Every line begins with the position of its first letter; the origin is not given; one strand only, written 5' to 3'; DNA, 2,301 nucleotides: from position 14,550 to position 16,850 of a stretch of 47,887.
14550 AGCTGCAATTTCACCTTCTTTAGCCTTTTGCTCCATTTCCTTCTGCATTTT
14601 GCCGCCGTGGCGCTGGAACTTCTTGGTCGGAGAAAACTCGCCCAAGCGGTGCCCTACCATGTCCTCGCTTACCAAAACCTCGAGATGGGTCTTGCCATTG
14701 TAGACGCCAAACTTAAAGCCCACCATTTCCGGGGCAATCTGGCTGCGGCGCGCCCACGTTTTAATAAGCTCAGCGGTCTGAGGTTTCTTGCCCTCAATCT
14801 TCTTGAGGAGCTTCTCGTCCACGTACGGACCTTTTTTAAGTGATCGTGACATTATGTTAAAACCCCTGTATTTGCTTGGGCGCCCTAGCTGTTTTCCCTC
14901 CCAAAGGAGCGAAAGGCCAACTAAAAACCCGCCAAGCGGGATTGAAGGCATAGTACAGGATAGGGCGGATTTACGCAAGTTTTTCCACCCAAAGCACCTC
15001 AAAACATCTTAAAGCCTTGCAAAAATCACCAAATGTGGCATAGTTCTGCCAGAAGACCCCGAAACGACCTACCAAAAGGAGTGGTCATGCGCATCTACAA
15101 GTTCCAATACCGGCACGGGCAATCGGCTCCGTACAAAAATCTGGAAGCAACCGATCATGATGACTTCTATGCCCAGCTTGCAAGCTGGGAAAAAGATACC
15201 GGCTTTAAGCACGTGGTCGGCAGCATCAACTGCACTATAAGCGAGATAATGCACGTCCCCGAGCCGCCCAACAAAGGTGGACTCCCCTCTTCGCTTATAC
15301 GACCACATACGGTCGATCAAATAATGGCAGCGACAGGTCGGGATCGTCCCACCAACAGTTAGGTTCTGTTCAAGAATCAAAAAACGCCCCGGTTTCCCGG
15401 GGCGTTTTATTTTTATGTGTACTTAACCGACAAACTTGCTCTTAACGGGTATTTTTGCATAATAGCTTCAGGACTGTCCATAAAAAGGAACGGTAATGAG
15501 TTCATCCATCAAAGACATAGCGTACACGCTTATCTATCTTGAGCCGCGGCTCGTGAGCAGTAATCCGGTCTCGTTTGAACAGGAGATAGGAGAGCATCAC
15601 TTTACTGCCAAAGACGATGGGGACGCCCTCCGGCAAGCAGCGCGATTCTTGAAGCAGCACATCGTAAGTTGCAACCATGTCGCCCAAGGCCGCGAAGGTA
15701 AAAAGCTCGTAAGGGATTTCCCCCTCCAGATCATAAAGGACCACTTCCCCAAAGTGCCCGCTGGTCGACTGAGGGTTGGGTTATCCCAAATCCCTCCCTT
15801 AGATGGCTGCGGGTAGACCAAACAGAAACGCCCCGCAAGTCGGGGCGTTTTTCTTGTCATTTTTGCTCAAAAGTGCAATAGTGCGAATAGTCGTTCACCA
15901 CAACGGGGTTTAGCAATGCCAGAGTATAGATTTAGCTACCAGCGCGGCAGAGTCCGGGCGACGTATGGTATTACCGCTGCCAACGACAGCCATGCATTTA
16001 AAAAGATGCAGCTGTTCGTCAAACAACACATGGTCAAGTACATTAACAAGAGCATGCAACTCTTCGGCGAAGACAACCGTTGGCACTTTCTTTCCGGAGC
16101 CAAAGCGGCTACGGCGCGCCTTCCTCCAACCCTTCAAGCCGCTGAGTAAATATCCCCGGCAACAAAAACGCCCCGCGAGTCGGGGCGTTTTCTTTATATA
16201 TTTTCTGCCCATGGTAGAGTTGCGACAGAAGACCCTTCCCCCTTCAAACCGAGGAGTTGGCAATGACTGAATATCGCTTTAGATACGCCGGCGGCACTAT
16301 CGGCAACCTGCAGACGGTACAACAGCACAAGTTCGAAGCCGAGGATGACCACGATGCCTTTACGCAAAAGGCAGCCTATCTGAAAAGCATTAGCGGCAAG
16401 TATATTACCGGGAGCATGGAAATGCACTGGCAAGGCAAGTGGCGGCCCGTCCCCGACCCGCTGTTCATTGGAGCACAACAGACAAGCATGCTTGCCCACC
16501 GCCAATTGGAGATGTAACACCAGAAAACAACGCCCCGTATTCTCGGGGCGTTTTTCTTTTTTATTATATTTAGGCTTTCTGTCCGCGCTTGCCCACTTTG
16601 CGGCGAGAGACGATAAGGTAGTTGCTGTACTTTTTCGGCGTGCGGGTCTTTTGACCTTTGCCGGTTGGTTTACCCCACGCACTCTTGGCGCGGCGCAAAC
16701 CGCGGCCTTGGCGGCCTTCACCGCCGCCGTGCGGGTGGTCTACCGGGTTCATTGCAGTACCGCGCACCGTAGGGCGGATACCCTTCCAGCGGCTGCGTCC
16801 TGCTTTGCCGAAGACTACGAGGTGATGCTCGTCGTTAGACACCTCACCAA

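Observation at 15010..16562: Tandem array of four paralogous, individually transcribed small genes lies antisense between rplB and rpsS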

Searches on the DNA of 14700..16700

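Call 93: search_rna_families(source=window, start=14700, end=16700, threshold=evalue, max_evalue=1)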
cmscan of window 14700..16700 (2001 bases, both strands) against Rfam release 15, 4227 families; matches with E-value up to 1: 12.
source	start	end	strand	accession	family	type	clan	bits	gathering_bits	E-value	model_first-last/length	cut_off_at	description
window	15353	15413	+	RF02871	ncS54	Gene; sRNA;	-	31.1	43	0.00013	1-79/79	no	Burkholderia sRNA 54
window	15354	15456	+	RF01770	rimP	Cis-reg; leader;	-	30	47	0.024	1-102/102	no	Gammaprotebacteria rimP leader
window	16168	16247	-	RF02236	asX2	Gene; sRNA;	-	28.7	70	0.0054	1-87/87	no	Xanthomonas sRNA asX2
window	16501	16582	+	RF01770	rimP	Cis-reg; leader;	-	27.8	47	0.074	1-102/102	no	Gammaprotebacteria rimP leader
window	15828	15898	-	RF02236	asX2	Gene; sRNA;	-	27.1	70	0.013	1-87/87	no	Xanthomonas sRNA asX2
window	15377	15506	-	RF01859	Phe_leader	Cis-reg; leader;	-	24.7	55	0.27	1-125/125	no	Phenylalanine leader peptide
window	16134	16188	+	RF02236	asX2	Gene; sRNA;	-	23.6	70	0.089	1-87/87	no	Xanthomonas sRNA asX2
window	16498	16572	+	RF02621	BSnc120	Gene; sRNA;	-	23.2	114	0.027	1-88/88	no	Brucella sRNA 120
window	15800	15848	+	RF02236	asX2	Gene; sRNA;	-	22.9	70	0.13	1-87/87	no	Xanthomonas sRNA asX2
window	15334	15416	+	RF01772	rnk_pseudo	Cis-reg; leader;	-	22.8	55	0.55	1-108/108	no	Pseudomonas rnk leader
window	15321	15426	+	RF02621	BSnc120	Gene; sRNA;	-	22.1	114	0.06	1-88/88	no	Brucella sRNA 120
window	16157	16219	-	RF02063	STnc350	Gene; sRNA;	-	22.1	60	0.4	1-68/68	no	Salmonella enterica sRNA STnc350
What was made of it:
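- On Known RNA families: The sub-threshold hits in 14700-16700 all sit on the terminator hairpins (call 93).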
